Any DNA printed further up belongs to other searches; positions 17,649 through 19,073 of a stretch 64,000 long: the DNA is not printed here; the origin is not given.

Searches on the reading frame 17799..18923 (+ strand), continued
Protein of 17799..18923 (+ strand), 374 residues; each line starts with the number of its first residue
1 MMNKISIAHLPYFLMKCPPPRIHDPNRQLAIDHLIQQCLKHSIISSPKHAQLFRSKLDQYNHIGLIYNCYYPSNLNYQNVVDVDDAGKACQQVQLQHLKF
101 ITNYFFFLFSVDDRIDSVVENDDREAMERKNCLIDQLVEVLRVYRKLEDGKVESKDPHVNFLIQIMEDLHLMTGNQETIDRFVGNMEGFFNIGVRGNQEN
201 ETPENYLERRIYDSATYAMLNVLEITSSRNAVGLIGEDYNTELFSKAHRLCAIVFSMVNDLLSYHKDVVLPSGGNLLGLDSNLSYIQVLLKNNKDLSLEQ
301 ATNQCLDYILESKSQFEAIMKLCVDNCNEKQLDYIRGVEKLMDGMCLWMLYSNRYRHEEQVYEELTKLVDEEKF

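Call 65: fold_search(model_id=the predicted structure, library=pdb)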
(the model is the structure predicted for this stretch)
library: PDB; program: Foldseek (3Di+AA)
matches with E <= 10: 578; with E <= 0.001: 191
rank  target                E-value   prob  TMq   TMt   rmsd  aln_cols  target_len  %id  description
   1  9hqb_B                6.6e-08  1.00  0.67  0.78   3.9       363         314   15  1-Epi-Cubenol Synthase from Nonomuraea coxensis (NcECS) in complex with 2,3-DHFPP (released 2025-12-24)
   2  9hqa_B                1.2e-07  1.00  0.68  0.77   4.1       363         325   17  1-Epi-Cubenol Synthase from Nonomuraea coxensis (NcECS) in complex with pyrophosphate (released 2025-12-24)
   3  9hqb_C                1.4e-07  1.00  0.66  0.77   4.7       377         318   16  1-Epi-Cubenol Synthase from Nonomuraea coxensis (NcECS) in complex with 2,3-DHFPP (released 2025-12-24)
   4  9hqb_D                1.7e-07  1.00  0.62  0.80   3.9       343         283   15  1-Epi-Cubenol Synthase from Nonomuraea coxensis (NcECS) in complex with 2,3-DHFPP (released 2025-12-24)
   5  9hqb_A                1.7e-07  1.00  0.69  0.78   4.0       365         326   16  1-Epi-Cubenol Synthase from Nonomuraea coxensis (NcECS) in complex with 2,3-DHFPP (released 2025-12-24)
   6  9hr0_A                1.8e-07  1.00  0.67  0.80   4.2       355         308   16  T-Muurolol Synthase from Roseiflexus castenholzii (TmS) in complex with converted 10,11-DHFPP (compound 2+) (released 2025-12-24)
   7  9hqm_B                2.0e-07  1.00  0.67  0.80   3.9       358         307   16  T-Muurolol Synthase from Roseiflexus castenholzii (TmS) in complex with FSPP (released 2025-12-24)
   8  9hqm_A                2.2e-07  1.00  0.65  0.79   4.1       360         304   16  T-Muurolol Synthase from Roseiflexus castenholzii (TmS) in complex with FSPP (released 2025-12-24)
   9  9hqa_A                2.3e-07  1.00  0.66  0.76   4.4       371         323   16  1-Epi-Cubenol Synthase from Nonomuraea coxensis (NcECS) in complex with pyrophosphate (released 2025-12-24)
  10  9hq2                  2.6e-07  1.00  0.66  0.76   4.4       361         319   16  1-Epi-Cubenol Synthase from Nonomuraea coxensis (NcECS): Open State (released 2025-12-24)
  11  4lz0                  3.2e-07  1.00  0.64  0.69   6.2       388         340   16  A236G Epi-isozizaene synthase: Complex with Mg, inorganic pyrophosphate and benzyl triethyl ammonium cation (released 2013-12-18)
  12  9hqd_A                3.7e-07  1.00  0.67  0.81   4.0       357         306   15  T-Muurolol Synthase from Roseiflexus castenholzii (TmS) in complex with 2,3-DHFPP [P2(1)2(1)2(1)] (released 2025-12-24)
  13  4okm_B                4.0e-07  1.00  0.65  0.69   4.6       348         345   17  Selinadiene Synthase apo and in complex with diphosphate (released 2014-06-11)
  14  5dz2_A                4.0e-07  1.00  0.65  0.74   4.0       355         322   16  Geosmin synthase from Streptomyces coelicolor N-terminal domain complexed with three Mg2+ ions and alendronic acid (released 2015-12-09)
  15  4luu                  4.0e-07  1.00  0.64  0.69   6.3       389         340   16  V329A Epi-isozizaene synthase: Complex with Mg, inorganic pyrophosphate and benzyl triethyl ammonium cation (released 2013-12-18)
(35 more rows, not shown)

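Call 70: find_related_loci(query=A3, collection=genome_contigs, flank=10000)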
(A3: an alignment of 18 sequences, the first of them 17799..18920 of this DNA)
Query A3 (374 aa) in genome_contigs; peptide patterns used: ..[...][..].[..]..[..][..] (x = any residue, [..] = any of these).
600 stretches matched a pattern (row limit reached: there are more); 11 encode a relative of the query (tblastn E <= 1e-3); 11 distinct loci.
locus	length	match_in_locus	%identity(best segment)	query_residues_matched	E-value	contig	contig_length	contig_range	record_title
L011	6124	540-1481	24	18-371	3e-14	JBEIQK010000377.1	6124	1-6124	MAG: Alphaproteobacteria bacterium isolate Sample-107-S7-bin-128 Sample_107_S7-bin_128-k141_418023, whole genome shotgun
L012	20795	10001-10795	23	92-367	7e-14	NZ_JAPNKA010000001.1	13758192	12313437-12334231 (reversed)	Archangium lansingense strain MIWBW ctg.000000F, whole genome shotgun sequence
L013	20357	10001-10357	24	246-364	8e-8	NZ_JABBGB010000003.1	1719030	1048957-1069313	Pseudoflavitalea sp. G-6-1-2 contig3, whole genome shotgun sequence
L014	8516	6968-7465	24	204-366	2e-7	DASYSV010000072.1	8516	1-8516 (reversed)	MAG TPA_asm: Puia sp. isolate SMAG_U4548 k141_2448940, whole genome shotgun sequence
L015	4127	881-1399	25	185-366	3e-7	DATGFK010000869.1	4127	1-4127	MAG TPA_asm: Aggregatilineales bacterium isolate SMAG_U9726 k141_1023656, whole genome shotgun sequence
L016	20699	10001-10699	21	138-369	4e-7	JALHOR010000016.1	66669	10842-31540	MAG: Anaerolineae bacterium isolate bin.171_sub c_000000002330, whole genome shotgun sequence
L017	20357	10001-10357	21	246-364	4e-6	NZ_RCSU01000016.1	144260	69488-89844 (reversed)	Pseudoflavitalea rhizosphaerae strain KACC 18655 Scaffold16, whole genome shotgun sequence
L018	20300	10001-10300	25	276-372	7e-6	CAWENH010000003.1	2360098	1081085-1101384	MAG: uncultured Chloroflexia bacterium isolate MFD02581.bin.2.57 genome assembly, contig: contig_32154, whole genome sho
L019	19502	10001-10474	21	204-369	8e-6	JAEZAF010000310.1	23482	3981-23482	MAG: Chloroflexota bacterium isolate OH_CBrB_139 k127_2359280, whole genome shotgun sequence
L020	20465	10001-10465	23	203-367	1e-5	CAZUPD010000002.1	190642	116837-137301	MAG TPA_asm: uncultured Nannocystaceae bacterium isolate SRP334346_co1_110 genome assembly, contig: NODE_92_length_19064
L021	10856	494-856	20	246-366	2e-5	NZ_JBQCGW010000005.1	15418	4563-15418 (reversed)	MAG: Pseudobacter sp. isolate bin582 k127_1170648, whole genome shotgun sequence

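Call 77: find_related_loci(query=A4, collection=metagenome_contigs, flank=10000)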
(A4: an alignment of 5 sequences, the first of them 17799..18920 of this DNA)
Query A4 (374 aa) in metagenome_contigs; peptide patterns used: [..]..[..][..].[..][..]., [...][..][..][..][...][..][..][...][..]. (x = any residue, [..] = any of these).
600 stretches matched a pattern (row limit reached: there are more); 1 encode a relative of the query (tblastn E <= 1e-3); 1 distinct loci.
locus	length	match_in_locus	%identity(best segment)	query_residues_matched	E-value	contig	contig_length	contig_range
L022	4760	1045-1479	28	202-356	6e-9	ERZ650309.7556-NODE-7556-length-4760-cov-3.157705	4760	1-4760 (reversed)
